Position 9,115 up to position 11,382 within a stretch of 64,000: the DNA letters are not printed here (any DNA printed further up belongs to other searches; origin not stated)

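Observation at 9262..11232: Uncharacterised ~650-aa polytopic membrane protein family, present twice in the window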

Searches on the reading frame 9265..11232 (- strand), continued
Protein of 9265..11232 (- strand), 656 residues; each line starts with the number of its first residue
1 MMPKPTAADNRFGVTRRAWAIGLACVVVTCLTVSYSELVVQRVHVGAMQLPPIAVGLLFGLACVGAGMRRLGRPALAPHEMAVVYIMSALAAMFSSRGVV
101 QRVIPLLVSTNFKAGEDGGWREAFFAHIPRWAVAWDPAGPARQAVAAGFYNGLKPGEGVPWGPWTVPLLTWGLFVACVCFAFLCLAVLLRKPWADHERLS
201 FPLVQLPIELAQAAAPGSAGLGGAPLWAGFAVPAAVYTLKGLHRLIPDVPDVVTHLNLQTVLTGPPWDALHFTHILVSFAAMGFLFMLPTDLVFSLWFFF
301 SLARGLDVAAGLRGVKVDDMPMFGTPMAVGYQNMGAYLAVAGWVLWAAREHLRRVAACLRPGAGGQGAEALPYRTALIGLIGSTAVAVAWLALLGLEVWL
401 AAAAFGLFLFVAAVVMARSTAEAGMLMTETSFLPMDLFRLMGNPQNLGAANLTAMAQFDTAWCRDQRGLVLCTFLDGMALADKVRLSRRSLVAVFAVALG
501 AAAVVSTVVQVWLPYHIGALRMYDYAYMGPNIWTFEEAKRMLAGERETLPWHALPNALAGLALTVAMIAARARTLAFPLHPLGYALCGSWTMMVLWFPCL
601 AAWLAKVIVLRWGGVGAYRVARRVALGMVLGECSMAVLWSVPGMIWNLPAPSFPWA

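Call 46: search_protein_families(library=pfam, alignment_id=A4, max_evalue=0.00001)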
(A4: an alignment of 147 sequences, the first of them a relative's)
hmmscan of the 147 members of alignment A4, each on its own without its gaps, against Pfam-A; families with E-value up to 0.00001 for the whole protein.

A. member 1, L080:16628-17992:- (455 aa): 2 families
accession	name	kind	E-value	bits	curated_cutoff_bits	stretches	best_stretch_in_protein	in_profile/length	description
PF01520.23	Amidase_3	-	2.1e-34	119.5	27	1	228-438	1-173/174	N-acetylmuramoyl-L-alanine amidase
PF07833.16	Cu_amine_oxidN1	-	1.9e-09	37.8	24.2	1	98-190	4-93/108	Copper amine oxidase N-terminal domain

B. families by the number of members that match (of 147 scanned): 238 families (the first 25 are shown)
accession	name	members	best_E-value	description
PF01408.29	GFO_IDH_MocA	6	2.6e-31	Oxidoreductase family, NAD-binding Rossmann fold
PF22725.1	GFO_IDH_MocA_C3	6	6.7e-24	GFO/IDH/MocA C-terminal domain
PF02894.22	GFO_IDH_MocA_C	6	4.7e-15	Oxidoreductase family, C-terminal alpha/beta domain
PF00571.33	CBS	3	1.2e-18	CBS domain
PF07596.16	SBP_bac_10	3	3.1e-14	Protein of unknown function (DUF1559)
PF07963.17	N_methyl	3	2.1e-08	Prokaryotic N-terminal methylation motif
PF03747.19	ADP_ribosyl_GH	2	8.9e-82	ADP-ribosylglycohydrolase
PF19289.4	PmbA_TldD_3rd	2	2.9e-64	PmbA/TldA metallopeptidase C-terminal domain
PF00483.29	NTP_transferase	2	4.8e-52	Nucleotidyl transferase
PF00884.28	Sulfatase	2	8.1e-51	Sulfatase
PF01075.23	Glyco_transf_9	2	4e-38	Glycosyltransferase family 9 (heptosyltransferase)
PF16347.10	SGSH_C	2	1.1e-25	N-sulphoglucosamine sulphohydrolase, C-terminal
PF01208.23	URO-D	2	3.9e-23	Uroporphyrinogen decarboxylase (URO-D)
PF00578.27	AhpC-TSA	2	5.9e-23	AhpC/TSA family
PF13414.12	TPR_11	2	8.6e-23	TPR repeat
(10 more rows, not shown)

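Call 48: search_protein_families(library=pfam, proteins=[L012:7515-9932:+, L040:9008-9970:+, L047:11132-14437:+, L043:11992-12747:+, L021:7736-9910:+, L016:8790-9965:+, L032:11968-14070:+, L029:3882-5486:+, L080:7421-9961:+], max_evalue=0.0001)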
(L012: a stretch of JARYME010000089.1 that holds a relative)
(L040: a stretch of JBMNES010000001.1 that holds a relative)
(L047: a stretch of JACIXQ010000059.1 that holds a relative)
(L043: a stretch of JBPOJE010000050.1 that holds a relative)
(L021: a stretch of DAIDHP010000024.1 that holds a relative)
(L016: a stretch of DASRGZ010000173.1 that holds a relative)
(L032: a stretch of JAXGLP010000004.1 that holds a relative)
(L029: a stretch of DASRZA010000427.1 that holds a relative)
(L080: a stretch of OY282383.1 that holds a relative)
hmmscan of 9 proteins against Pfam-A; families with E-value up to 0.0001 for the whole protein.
L012:7515-9932:+ (806 aa): 2 families
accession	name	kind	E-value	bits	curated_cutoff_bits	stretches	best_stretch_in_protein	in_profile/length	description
PF13320.12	GH123_cat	-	5.7e-31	108.5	23.1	1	519-732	123-324/324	Glycoside hydrolase 123, catalytic domain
PF22680.2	Glyco_hydro_123_N_2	-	9.5e-05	22.7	27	0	289-401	19-141/142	Glycoside hydrolase 123 N-terminal domain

L040:9008-9970:+ (321 aa): 2 families
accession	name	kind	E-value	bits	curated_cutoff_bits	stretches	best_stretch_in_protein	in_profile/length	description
PF00294.29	PfkB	-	4.1e-37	128.6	25.8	1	9-304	3-298/302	pfkB family carbohydrate kinase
PF08543.17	Phos_pyr_kin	-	6.4e-08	32.7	27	1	187-288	118-224/246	Phosphomethylpyrimidine kinase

L047:11132-14437:+ (1102 aa): 3 families
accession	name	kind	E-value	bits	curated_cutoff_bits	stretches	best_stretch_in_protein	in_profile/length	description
PF07971.18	Glyco_hydro_92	-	2.6e-185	617.3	24.6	1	255-703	1-463/464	Glycosyl hydrolase family 92 catalytic domain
PF17678.7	Glyco_hydro_92N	-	1.1e-69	235.3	34.5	1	35-249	1-236/236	Glycosyl hydrolase family 92 N-terminal domain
PF13385.13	Laminin_G_3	-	3.1e-21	76.5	27.6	1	950-1100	2-149/151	Concanavalin A-like lectin/glucanases superfamily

L043:11992-12747:+ (252 aa): 10 families
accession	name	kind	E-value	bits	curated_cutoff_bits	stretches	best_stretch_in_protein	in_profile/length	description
PF14559.12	TPR_19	-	6.2e-13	49.3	25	0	143-192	3-52/68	Tetratricopeptide repeat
PF07719.23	TPR_2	-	2.4e-11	43.3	27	0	170-198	6-34/34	Tetratricopeptide repeat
PF13432.12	TPR_16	-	3.9e-10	40.4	32.7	1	141-198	7-64/65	Tetratricopeptide repeat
PF13431.12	TPR_17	-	5.6e-10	39.1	24.4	0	119-150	2-32/34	Tetratricopeptide repeat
PF13428.12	TPR_14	-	2.1e-09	37.5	23.5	0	170-206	6-42/44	Tetratricopeptide repeat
PF13181.12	TPR_8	-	7.4e-06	26.2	25.7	0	171-197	7-33/34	Tetratricopeptide repeat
PF00515.34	TPR_1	-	9.4e-06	25.7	27.8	0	171-197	7-33/34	Tetratricopeptide repeat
PF13414.12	TPR_11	-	1.1e-05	25.4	26.8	0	174-213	3-42/42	TPR repeat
PF13424.12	TPR_12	-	2.4e-05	24.9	30.1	0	130-194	3-74/77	Tetratricopeptide repeat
PF13371.12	TPR_9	-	2.4e-05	24.7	35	0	140-201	4-65/73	Tetratricopeptide repeat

L021:7736-9910:+ (725 aa): 1 family
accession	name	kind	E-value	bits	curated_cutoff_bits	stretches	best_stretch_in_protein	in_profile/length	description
PF19773.5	DUF6259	-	8.8e-84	281.6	28.7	1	264-546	3-297/300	Domain of unknown function (DUF6259)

L016:8790-9965:+ (392 aa): 3 families
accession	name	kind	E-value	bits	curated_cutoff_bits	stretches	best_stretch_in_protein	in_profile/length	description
PF10509.15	GalKase_gal_bdg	-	6.6e-23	80.5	23.1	1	13-61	1-48/49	Galactokinase galactose-binding signature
PF00288.32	GHMP_kinases_N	-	3e-18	66.3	22.3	1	98-185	1-86/87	GHMP kinases N terminal domain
PF08544.19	GHMP_kinases_C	-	2.3e-14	54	21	1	289-366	2-80/85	GHMP kinases C terminal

L032:11968-14070:+ (701 aa): 0 families

L029:3882-5486:+ (535 aa): 1 family
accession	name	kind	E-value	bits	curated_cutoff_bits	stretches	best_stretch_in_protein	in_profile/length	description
PF03023.19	MurJ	-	8e-43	147.1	27.4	1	34-476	4-434/451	Lipid II flippase MurJ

L080:7421-9961:+ (847 aa): 1 family
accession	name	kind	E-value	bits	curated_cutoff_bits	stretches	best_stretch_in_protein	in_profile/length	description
PF04465.17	DUF499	-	1.4e-30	106.4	23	1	109-367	52-319/1024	Protein of unknown function (DUF499)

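Call 51: search_protein_families(library=pfam, proteins=[L007:12046-12978:+, L025:1158-3041:+, L039:8313-9938:+, L039:11974-13701:+, L029:714-1814:+, L037:12010-13509:+], max_evalue=0.0001)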
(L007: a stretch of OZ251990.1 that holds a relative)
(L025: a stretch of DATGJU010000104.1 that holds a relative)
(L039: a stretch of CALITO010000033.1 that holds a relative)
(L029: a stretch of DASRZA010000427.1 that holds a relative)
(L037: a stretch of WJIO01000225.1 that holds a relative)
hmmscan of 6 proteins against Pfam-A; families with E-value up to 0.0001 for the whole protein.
L007:12046-12978:+ (311 aa): 3 families
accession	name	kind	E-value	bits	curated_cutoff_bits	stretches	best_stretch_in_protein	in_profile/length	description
PF02153.23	PDH_N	-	7.7e-31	107.1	26.5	1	48-175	1-128/154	Prephenate dehydrogenase, nucleotide-binding domain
PF20463.3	PDH_C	-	1.2e-23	83.8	22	1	206-302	2-99/102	Prephenate dehydrogenase, dimerization domain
PF03807.23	F420_oxidored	-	5.2e-05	24.2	21.6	1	36-113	2-79/94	NADP oxidoreductase coenzyme F420-dependent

L025:1158-3041:+ (628 aa): 20 families
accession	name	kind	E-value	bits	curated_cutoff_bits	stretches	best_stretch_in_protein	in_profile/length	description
PF07719.23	TPR_2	-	6.7e-20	69.9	27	0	290-315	8-33/34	Tetratricopeptide repeat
PF13432.12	TPR_16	-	1.4e-19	70.6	32.7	2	297-348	11-62/65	Tetratricopeptide repeat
PF14559.12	TPR_19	-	2.9e-19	69.6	25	1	473-529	10-66/68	Tetratricopeptide repeat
PF08281.18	Sigma70_r4_2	-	1.9e-14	53.5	25.7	1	154-202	5-54/54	Sigma-70, region 4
PF13181.12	TPR_8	-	2.6e-13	49.4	25.7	0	488-515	1-28/34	Tetratricopeptide repeat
PF13428.12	TPR_14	-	3.5e-13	49.2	23.5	0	489-529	2-42/44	Tetratricopeptide repeat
PF13431.12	TPR_17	-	5.4e-13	48.5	24.4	0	477-508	2-33/34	Tetratricopeptide repeat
PF13414.12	TPR_11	-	1.1e-12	47.9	26.8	0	497-529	3-35/42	TPR repeat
PF13174.12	TPR_6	-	2.1e-12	47.3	26.3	0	494-519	6-31/33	Tetratricopeptide repeat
PF07638.17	Sigma70_ECF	-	7.3e-12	46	21.1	1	24-203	5-180/185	ECF sigma factor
PF00515.34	TPR_1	-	6.1e-11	42.1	27.8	0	292-314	10-32/34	Tetratricopeptide repeat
PF04542.20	Sigma70_r2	-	7.9e-11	42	24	1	41-117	1-70/71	Sigma-70 region 2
PF23914.1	TPR_CcmH_CycH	-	1.1e-10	42.1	42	0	513-612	41-140/158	Cytochrome c-type biogenesis protein H TPR domain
PF13176.12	TPR_7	-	2.1e-09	37.2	27.9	0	490-515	1-26/36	Tetratricopeptide repeat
PF13424.12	TPR_12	-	7.5e-09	36.1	30.1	0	469-513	25-70/77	Tetratricopeptide repeat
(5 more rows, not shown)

L039:8313-9938:+ (542 aa): 4 families
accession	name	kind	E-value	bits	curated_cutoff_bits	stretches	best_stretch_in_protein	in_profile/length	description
PF02518.31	HATPase_c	-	3.6e-31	108.3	26.4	1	431-540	2-110/111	Histidine kinase-, DNA gyrase B-, and HSP90-like ATPase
PF00512.31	HisKA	-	1.4e-15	57.6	26.9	1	321-386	2-66/66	His Kinase A (phospho-acceptor) domain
PF00672.30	HAMP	-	1.8e-07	31.8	25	1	167-218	2-53/53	HAMP domain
PF13581.12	HATPase_c_2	-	4.9e-05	23.8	27.4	0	443-516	40-111/127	Histidine kinase-like ATPase domain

L039:11974-13701:+ (576 aa): 0 families

L029:714-1814:+ (367 aa): 2 families
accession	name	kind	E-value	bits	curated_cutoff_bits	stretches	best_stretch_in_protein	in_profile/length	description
PF05343.19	Peptidase_M42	-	5.6e-45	154.1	23.2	1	68-356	1-288/292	M42 glutamyl aminopeptidase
PF01546.33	Peptidase_M20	-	8.8e-06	26.2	24.6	1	200-344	26-182/206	Peptidase family M20/M25/M40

L037:12010-13509:+ (500 aa): 2 families
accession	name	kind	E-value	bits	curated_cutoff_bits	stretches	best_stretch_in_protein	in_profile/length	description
PF06964.18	Alpha-L-AF_C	-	7.7e-08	33.2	27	1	332-488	20-165/165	Alpha-L-arabinofuranosidase C-terminal domain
PF22848.2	ASD1_dom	-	7.7e-08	32.6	22.2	1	75-140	5-75/239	Alpha-L-arabinofuranosidase 1 domain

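Call 52: search_protein_families(library=pfam, proteins=[L085:12030-12920:+], max_evalue=0.0001)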
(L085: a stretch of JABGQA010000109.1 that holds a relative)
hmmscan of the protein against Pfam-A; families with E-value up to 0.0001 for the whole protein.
L085:12030-12920:+ (297 aa): 1 family
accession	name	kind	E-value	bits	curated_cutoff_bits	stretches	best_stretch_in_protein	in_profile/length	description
PF00701.28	DHDPS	-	9.2e-29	100.5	22.1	1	2-285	6-286/289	Dihydrodipicolinate synthetase family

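Call 70: search_protein_representatives(alignment_id=A1)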
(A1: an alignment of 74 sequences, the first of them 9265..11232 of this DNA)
Query: 74 sequences, 646 profile positions. Proteins with E-value up to 0.001 (for the whole library): 8550; up to 1e-10: 6466; up to 1e-30: 3400. The best 150 are listed.
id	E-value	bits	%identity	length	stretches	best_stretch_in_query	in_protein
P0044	4.5e-252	854.6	-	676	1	9-646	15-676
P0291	9.8e-249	843.5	-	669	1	6-646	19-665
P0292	2.8e-241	818.9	-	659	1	6-645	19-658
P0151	3.8e-236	801.9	-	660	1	12-646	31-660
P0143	2.9e-229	779.2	-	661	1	11-646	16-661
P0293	6.6e-228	774.7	-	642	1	12-645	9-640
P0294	8.5e-228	774.4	-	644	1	11-645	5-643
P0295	2.6e-227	772.7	-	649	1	13-646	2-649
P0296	9.9e-227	770.8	-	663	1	5-645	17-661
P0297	1.7e-226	770.1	-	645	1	6-645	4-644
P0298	2.6e-225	766.2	-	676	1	4-642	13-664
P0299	3.4e-225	765.8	-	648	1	10-645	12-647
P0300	6.7e-224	761.5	-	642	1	8-646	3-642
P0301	6.8e-224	761.5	-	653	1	8-646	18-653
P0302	7.0e-224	761.4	-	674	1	15-645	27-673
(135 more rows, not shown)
